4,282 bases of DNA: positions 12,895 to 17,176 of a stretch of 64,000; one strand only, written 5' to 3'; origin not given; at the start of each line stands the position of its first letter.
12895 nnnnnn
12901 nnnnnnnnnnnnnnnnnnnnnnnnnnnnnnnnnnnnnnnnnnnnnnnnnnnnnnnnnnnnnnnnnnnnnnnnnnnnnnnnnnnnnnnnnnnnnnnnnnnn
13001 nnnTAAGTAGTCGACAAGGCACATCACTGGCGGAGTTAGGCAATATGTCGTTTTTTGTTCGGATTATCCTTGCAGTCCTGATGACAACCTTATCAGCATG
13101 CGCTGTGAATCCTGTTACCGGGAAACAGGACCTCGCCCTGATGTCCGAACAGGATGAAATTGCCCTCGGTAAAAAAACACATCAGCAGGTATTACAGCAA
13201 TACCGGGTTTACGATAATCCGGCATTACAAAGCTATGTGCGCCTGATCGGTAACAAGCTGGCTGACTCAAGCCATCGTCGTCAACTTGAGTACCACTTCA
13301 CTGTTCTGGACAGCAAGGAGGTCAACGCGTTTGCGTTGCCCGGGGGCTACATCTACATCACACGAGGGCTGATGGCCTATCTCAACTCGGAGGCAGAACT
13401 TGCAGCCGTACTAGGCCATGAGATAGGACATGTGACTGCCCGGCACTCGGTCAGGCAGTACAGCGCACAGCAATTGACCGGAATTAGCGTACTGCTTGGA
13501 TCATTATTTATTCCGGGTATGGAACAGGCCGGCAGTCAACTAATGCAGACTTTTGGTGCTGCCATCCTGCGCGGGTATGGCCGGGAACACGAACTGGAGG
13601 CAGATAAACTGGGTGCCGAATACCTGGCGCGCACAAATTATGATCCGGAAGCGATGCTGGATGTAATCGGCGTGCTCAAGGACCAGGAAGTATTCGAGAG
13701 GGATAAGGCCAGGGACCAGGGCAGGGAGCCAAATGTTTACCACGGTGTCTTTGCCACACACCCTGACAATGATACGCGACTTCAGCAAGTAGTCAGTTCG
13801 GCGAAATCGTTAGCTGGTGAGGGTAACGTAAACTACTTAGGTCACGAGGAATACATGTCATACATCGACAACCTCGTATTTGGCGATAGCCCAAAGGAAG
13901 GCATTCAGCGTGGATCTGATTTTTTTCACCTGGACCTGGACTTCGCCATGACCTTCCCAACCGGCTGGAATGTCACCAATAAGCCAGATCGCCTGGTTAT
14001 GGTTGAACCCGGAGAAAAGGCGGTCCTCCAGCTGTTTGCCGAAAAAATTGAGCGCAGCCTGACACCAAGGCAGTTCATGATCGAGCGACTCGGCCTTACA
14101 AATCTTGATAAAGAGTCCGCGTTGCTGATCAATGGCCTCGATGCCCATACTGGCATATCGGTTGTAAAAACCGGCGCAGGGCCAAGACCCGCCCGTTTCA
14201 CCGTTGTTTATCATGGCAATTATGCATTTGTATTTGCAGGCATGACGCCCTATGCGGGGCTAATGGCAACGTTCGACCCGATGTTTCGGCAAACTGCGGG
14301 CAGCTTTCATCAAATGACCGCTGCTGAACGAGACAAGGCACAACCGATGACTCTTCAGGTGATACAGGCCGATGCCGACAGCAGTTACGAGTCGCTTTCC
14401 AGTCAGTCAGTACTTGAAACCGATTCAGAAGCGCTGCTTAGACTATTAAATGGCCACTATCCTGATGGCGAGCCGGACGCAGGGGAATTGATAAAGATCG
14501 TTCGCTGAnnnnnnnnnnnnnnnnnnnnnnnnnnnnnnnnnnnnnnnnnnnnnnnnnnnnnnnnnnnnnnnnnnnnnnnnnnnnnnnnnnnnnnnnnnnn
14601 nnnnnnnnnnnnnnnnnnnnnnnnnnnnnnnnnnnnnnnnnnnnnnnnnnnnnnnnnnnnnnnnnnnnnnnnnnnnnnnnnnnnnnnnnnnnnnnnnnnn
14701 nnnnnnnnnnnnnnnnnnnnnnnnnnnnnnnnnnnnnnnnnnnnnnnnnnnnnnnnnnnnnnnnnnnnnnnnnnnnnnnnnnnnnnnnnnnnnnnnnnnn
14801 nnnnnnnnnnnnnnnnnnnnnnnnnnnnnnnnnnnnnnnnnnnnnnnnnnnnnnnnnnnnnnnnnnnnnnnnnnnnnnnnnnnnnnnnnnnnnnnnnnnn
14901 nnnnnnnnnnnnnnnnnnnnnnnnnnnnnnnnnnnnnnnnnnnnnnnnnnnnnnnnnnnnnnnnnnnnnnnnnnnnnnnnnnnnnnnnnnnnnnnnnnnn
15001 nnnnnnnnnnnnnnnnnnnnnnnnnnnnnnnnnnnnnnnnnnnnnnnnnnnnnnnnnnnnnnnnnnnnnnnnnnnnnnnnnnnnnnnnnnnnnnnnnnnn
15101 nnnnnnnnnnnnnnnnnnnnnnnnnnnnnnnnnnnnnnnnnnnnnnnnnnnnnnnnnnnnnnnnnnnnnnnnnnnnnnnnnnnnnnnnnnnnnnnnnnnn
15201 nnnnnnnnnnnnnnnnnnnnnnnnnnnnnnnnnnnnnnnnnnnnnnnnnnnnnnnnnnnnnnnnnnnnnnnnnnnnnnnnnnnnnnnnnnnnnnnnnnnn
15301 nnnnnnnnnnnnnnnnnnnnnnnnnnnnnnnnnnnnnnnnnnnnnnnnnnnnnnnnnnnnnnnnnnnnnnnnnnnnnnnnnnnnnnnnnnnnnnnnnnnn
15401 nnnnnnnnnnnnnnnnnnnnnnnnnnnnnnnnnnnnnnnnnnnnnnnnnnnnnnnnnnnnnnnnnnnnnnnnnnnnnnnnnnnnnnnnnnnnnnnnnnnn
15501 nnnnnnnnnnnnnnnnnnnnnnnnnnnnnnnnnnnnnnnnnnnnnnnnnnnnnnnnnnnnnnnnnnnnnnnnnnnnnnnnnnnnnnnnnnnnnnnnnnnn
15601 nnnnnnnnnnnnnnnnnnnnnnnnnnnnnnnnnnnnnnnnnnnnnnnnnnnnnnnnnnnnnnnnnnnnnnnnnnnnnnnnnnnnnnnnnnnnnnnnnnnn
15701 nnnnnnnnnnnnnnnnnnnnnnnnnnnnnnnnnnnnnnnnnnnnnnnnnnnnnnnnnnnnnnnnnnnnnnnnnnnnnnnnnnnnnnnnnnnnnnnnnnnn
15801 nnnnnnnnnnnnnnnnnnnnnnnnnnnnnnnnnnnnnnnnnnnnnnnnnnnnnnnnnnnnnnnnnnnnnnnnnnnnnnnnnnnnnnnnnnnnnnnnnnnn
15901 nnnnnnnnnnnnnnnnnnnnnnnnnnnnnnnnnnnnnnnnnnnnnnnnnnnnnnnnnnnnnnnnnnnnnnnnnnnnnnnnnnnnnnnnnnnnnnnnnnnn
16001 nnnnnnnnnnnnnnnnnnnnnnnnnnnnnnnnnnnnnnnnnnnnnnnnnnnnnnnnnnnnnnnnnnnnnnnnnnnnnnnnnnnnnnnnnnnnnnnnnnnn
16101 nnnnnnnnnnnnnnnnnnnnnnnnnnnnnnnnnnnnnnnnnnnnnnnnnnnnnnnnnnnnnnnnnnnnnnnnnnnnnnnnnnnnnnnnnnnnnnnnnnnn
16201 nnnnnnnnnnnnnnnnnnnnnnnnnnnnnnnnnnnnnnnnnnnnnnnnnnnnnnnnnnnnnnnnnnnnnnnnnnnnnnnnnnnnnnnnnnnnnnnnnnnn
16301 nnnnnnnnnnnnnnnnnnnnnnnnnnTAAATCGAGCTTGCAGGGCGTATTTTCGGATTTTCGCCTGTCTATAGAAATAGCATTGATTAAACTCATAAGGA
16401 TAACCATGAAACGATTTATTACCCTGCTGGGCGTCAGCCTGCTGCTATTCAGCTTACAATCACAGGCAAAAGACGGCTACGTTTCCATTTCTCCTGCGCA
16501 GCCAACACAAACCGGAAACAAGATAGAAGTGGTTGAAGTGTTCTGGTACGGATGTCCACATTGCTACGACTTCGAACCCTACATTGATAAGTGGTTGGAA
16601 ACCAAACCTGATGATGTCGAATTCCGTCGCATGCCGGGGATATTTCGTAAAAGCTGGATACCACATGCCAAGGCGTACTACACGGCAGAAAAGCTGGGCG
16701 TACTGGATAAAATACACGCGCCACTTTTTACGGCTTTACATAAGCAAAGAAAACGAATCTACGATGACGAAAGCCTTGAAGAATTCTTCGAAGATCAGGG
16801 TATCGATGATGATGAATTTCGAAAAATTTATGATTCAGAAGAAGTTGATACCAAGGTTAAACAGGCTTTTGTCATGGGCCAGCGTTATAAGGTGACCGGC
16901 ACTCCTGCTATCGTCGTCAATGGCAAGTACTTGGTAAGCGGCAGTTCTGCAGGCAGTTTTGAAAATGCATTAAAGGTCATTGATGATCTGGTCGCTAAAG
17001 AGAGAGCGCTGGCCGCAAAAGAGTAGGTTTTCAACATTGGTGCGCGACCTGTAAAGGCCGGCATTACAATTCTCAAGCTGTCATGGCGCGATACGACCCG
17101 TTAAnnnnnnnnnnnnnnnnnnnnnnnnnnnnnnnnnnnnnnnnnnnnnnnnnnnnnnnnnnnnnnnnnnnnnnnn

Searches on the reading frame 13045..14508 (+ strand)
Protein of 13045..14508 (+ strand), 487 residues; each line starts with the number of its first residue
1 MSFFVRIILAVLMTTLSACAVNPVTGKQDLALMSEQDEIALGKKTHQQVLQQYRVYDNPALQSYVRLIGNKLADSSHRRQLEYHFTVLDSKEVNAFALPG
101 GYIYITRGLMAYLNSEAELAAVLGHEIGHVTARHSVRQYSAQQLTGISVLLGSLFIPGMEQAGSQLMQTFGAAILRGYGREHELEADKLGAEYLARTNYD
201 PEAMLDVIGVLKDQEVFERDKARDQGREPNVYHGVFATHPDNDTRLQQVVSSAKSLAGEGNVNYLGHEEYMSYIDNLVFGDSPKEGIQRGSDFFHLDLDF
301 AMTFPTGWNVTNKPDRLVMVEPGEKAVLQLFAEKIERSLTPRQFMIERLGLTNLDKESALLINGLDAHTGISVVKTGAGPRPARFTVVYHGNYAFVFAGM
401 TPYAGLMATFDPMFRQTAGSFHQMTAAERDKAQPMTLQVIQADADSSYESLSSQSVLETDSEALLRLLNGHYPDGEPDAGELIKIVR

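Call 42: search_protein_families(library=pfam, proteins=[window:13045-14508:+])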
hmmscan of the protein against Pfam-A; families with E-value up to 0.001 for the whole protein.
window:13045-14508:+ (487 aa): 1 family
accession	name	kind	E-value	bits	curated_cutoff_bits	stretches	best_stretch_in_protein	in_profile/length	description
PF01435.24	Peptidase_M48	-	3.1e-39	135.2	20.3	1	60-250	2-183/186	Peptidase family M48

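Call 66: search_protein_families(library=ncbifam, proteins=[window:13045-14508:+])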
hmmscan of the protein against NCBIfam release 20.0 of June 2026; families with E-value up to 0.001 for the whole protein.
window:13045-14508:+ (487 aa): 8 families
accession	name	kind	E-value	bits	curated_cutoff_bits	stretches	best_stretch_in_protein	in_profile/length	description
NF052400.1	M48_BAM_BepA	equivalog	3.2e-37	128.4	570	1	16-249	24-253/483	beta-barrel assembly-enhancing protease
NF052399.1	M48_lipo_LoiP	exception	4.2e-12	46.1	365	1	34-206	39-210/247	metalloprotease LoiP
NF003965.0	PRK05457.1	equivalog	5.7e-06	25.9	245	0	70-132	81-147/285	protease HtpX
NF002363.0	PRK01345.1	equivalog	3.7e-05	23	422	1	84-209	86-228/318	zinc metalloprotease HtpX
NF003425.0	PRK04897.1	equivalog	8e-05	22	355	1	87-151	102-169/298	zinc metalloprotease HtpX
NF002669.0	PRK02391.1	equivalog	0.00011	21.5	341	1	85-136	97-151/298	zinc metalloprotease HtpX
NF002322.0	PRK01265.1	equivalog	0.00055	19.5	275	0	94-133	112-154/325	zinc metalloprotease HtpX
NF002775.0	PRK02870.1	equivalog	0.00083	18.7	285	0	85-131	136-185/338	zinc metalloprotease HtpX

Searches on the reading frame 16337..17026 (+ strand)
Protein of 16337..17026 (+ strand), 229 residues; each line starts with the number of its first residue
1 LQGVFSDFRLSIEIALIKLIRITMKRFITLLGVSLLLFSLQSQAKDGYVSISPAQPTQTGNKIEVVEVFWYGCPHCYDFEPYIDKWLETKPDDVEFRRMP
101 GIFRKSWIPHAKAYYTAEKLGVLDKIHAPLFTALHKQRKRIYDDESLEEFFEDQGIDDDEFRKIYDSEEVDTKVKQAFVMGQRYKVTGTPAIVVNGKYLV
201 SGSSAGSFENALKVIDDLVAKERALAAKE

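Call 42: search_protein_families(library=pfam, proteins=[window:16337-17026:+])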
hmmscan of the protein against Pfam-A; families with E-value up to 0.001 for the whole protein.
window:16337-17026:+ (229 aa): 4 families
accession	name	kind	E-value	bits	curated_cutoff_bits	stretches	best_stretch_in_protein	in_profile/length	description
PF01323.26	DSBA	-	3.7e-20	73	25.6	1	111-204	89-181/191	DSBA-like thioredoxin domain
PF13462.12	Thioredoxin_4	-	2.5e-09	38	23.2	1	64-211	16-162/165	Thioredoxin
PF13192.12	Thioredoxin_3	-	5.2e-06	26.8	24.8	1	162-203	21-64/76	Thioredoxin domain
PF13743.12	Thioredoxin_5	-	1.3e-05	25.4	27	0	132-194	101-163/186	Thioredoxin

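Call 85: search_solved_structures(query=window:16337-17026:+, max_evalue=0.00001, show_alignments=0)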
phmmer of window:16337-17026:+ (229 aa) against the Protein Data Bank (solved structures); distinct sequences matched with E-value up to 0.00001: 48.
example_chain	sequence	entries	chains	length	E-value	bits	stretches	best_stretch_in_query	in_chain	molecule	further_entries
3h93_A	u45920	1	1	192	3.2e-46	160.9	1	46-227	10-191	Thiol:disulfide interchange protein dsbA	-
2mbt_A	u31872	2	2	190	3.3e-46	160.9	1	46-227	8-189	Thiol:disulfide interchange protein DsbA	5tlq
4zl7_A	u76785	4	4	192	4.2e-45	157.2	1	46-227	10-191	Thiol:disulfide interchange protein DsbA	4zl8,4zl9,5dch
4p3y_B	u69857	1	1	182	2.3e-42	148.3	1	45-223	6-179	Thiol:disulfide interchange protein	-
4k2d_A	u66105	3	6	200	3.8e-42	147.6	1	44-220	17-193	Thiol:disulfide interchange protein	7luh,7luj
5vyo_A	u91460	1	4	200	7e-41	143.4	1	44-220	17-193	Thiol:disulfide interchange protein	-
3hd5_A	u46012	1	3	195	1.4e-40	142.5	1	40-223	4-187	Thiol:disulfide interchange protein dsbA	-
9ph2_A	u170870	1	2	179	3.2e-39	138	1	48-223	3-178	Thiol:disulfide interchange protein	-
2rem_A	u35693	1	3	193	3.7e-32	114.9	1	46-225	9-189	Disulfide oxidoreductase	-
4jrr_A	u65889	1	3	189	1.7e-26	96.4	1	46-221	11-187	Thiol:disulfide interchange protein DsbA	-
2ijy_A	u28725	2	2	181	4.4e-22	82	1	62-218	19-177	Thiol:disulfide interchange protein dsbA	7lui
4dvc_A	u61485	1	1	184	1.1e-21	80.7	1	62-218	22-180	Thiol:disulfide interchange protein DsbA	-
1bed_A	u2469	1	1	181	1.6e-21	80.2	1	62-217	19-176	DSBA OXIDOREDUCTASE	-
3dvw_A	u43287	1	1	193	8.3e-18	68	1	48-224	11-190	Thiol:disulfide interchange protein DsbA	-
3a3t_A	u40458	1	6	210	1.1e-17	67.6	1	48-224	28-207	Thiol:disulfide interchange protein DsbA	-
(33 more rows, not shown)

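Call 86: search_solved_structures(query=window:16337-17026:+, max_evalue=1e-45, show_alignments=1)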
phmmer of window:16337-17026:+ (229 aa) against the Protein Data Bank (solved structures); distinct sequences matched with E-value up to 1e-45: 2.
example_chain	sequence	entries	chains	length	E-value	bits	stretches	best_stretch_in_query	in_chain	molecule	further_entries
3h93_A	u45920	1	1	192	3.2e-46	160.9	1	46-227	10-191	Thiol:disulfide interchange protein dsbA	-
2mbt_A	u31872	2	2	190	3.3e-46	160.9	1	46-227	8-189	Thiol:disulfide interchange protein DsbA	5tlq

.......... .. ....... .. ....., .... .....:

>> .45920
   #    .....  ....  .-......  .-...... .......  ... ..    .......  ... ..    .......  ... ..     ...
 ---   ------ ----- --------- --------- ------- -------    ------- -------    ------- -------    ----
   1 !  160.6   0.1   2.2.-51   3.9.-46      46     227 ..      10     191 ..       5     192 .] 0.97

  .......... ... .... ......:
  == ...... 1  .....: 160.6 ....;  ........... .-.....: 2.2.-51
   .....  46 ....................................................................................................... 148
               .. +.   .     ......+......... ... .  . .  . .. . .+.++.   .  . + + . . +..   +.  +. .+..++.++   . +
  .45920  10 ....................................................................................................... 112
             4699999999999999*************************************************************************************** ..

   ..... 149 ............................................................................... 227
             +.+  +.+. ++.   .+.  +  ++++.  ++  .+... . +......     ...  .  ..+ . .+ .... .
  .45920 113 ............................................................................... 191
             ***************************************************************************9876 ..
